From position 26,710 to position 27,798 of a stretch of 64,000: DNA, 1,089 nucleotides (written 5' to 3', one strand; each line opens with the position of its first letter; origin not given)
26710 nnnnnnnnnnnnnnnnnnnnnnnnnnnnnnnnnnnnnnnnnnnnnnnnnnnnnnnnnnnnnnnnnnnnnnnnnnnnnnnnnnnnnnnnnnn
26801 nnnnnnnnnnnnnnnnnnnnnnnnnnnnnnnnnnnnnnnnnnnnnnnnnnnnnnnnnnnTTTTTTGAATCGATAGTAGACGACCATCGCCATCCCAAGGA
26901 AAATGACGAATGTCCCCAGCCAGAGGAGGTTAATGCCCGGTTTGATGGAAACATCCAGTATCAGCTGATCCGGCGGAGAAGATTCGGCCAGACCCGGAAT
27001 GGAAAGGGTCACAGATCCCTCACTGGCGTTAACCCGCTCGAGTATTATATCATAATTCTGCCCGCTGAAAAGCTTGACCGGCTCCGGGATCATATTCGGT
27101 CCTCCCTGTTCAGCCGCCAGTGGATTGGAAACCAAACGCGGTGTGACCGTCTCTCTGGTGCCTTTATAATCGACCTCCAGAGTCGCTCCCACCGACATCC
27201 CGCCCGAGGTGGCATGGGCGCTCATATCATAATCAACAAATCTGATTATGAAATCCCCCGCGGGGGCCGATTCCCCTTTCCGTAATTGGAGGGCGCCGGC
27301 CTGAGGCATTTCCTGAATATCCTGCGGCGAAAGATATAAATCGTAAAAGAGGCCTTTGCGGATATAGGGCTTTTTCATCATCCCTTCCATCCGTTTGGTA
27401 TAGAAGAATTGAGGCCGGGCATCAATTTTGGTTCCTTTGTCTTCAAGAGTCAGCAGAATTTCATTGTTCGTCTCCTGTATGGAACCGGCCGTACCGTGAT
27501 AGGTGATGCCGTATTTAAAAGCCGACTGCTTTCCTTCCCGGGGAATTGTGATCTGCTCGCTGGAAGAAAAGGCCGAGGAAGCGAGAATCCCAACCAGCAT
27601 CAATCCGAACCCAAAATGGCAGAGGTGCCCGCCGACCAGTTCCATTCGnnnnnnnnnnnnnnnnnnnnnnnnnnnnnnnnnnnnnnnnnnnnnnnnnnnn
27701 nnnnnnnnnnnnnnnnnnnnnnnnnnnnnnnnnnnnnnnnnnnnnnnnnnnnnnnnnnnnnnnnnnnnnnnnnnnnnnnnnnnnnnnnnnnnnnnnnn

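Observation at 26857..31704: Variant System I cytochrome c maturation operon: CcmE with CxxxY heme-binding motif, no ccmG/ccmH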

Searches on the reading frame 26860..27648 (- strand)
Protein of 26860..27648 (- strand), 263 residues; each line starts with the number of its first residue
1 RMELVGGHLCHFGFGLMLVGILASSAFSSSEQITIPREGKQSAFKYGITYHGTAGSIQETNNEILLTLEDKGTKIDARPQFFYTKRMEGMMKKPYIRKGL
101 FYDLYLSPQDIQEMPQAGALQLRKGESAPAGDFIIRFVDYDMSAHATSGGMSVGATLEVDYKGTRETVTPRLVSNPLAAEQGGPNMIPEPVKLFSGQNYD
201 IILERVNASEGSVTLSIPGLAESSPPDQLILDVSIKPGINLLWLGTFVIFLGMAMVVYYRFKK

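Call 37: find_homologous_proteins(query=window:26860-27648:-, max_evalue=0.001)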
Query window:26860-27648:- (263 aa): 9 proteins with E <= 0.001 among 690 candidates.
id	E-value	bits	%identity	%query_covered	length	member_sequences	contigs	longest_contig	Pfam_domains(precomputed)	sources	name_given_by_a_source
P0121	4.4e-106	372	64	100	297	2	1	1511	PF16327.11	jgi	jgi:hypothetical protein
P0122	1.9e-105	370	65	99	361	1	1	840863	PF16327.11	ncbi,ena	-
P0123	3.9e-98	346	88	67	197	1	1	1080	-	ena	-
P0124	1.2e-75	272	49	100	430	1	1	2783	PF16327.11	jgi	jgi:cytochrome c-type biogenesis protein CcmF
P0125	1.4e-71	259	47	99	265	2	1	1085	-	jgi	-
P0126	4.0e-69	251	52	85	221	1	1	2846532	-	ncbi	ncbi:MAG: hypothetical protein JSV44_04795, partial [Candidatus Zixiibacteriota bacterium]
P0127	2.2e-67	245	44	97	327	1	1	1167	PF16327.11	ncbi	-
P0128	9.6e-53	197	68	51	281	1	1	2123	PF16327.11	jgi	-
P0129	7.1e-4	37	24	100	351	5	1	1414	-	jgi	jgi:cytochrome c-type biogenesis protein CcmF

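Call 50: predict_structure(alignment_id=A4)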
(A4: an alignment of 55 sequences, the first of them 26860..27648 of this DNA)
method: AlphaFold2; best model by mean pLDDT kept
length: 263 residues; sequences in the alignment: 55
mean_pLDDT: 93.2   pTM: 0.71
mean pLDDT of the five models: 93.2, 93.1, 92.5, 92.2, 92.2
residues with pLDDT >= 90: 229; 70-90: 22; 50-70: 12; < 50: 0
segments of 3 or more residues with pLDDT < 50: none
pLDDT, mean of each block of 10 residues (from residue 1): 87 97 95 96 98 94 97 98 97 96 97 79 95 96 80 97 98 93 93 96 94 92 74 95 96 95 88
secondary structure, 60 per line:
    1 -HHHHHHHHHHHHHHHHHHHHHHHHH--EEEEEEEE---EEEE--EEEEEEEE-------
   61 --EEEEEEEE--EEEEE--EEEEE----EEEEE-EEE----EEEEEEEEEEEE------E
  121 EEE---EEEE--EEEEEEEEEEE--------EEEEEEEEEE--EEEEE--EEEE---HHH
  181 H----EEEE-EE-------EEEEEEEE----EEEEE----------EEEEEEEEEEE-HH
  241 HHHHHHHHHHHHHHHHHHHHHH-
elements in order: H2-26 E29-36 E40-43 E46-53 E63-70 E73-77 E80-84 E89-93 E95-97 E102-113 E120-123 E127-130 E133-143 E152-161 E164-168 E171-174 H178-181 E186-189 E200-207 E212-216 E227-237 H239-262

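Call 52: fold_search(model_id=the predicted structure, library=pdb)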
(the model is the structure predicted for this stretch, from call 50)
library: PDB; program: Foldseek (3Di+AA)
matches with E <= 10: 951; with E <= 0.001: 3
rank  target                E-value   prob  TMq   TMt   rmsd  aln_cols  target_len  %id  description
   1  7s9y                  5.1e-06  1.00  0.27  0.10  23.4       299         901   10  Helicobacter Hepaticus CcsBA Open Conformation (released 2021-12-22)
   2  7s9z                  1.5e-05  1.00  0.28  0.10  22.2       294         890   12  Helicobacter Hepaticus CcsBA Closed Conformation (released 2021-12-22)
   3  6zmq                  8.9e-04  1.00  0.23  0.11  21.6       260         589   13  Cytochrome c Heme Lyase CcmF (released 2021-05-19)
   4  1avb_A                5.6e-03  0.12  0.10  0.11  21.4       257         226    8  ARCELIN-1 FROM PHASEOLUS VULGARIS L (released 1998-10-14)
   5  4p1x_B                1.2e-02  0.10  0.10  0.10  23.5       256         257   11  Crystal structure of staphylococcal LUK prepore (released 2014-10-01)
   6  5tik_C                1.9e-02  0.21  0.15  0.13  19.9       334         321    9  Structural basis for inhibition of erythrocyte invasion by antibodies to Plasmodium falciparum protein CyRPA (released 2017-03-01)
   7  1fat_B                1.9e-02  0.09  0.10  0.11  20.9       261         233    8  PHYTOHEMAGGLUTININ-L (released 1996-12-23)
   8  7pi7_A                2.2e-02  0.23  0.16  0.14  19.4       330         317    8  PfCyRPA bound to monoclonal antibody Cy.002 Fab fragment (released 2022-02-09)
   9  7ufu_A                2.4e-02  0.07  0.10  0.04  26.3       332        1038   10  Cryo-EM Structure of Bl_Man38A nucleophile mutant in complex with mannose at 2.7 A (released 2022-11-16)
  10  7pi7_D                2.9e-02  0.21  0.17  0.14  21.0       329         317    6  PfCyRPA bound to monoclonal antibody Cy.002 Fab fragment (released 2022-02-09)
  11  5yvf_B                3.2e-02  0.11  0.13  0.12  19.2       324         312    9  Crystal structure of BFA1 (released 2018-08-08)
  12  4p24_A                3.9e-02  0.04  0.09  0.08  25.0       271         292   11  pore forming toxin (released 2015-03-11)
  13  5yvf_C                4.1e-02  0.09  0.12  0.11  19.3       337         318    8  Crystal structure of BFA1 (released 2018-08-08)
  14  4p24_F                4.6e-02  0.03  0.09  0.08  26.1       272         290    8  pore forming toxin (released 2015-03-11)
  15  5yvf_D                4.9e-02  0.08  0.12  0.11  18.8       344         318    8  Crystal structure of BFA1 (released 2018-08-08)
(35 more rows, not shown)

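Call 69: search_protein_representatives(protein=window:26860-27648:-)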
Query: 263 residues. Proteins with E-value up to 0.001 (for the whole library): 692; up to 1e-10: 340; up to 1e-30: 32. The best 150 are listed.
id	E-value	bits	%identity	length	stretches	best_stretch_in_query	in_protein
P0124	3.8e-76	272.0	52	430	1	3-263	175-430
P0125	4.3e-72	258.8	49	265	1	6-261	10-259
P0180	8.2e-56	205.4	42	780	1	5-261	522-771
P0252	8.7e-54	198.8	42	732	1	8-262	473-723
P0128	3.0e-53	197.0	67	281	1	1-135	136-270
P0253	1.4e-52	194.8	41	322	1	1-262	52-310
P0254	2.1e-52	194.2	36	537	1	2-261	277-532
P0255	3.4e-52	193.6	41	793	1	3-259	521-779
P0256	3.7e-51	190.2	39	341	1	4-258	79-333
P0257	1.6e-50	188.1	39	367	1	1-257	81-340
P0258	2.4e-50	187.5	37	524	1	4-262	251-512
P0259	4.8e-49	183.3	38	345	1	5-255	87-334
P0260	2.9e-48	180.7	42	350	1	34-260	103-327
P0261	6.2e-48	179.6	37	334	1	1-261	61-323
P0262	1.1e-47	178.8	38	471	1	2-260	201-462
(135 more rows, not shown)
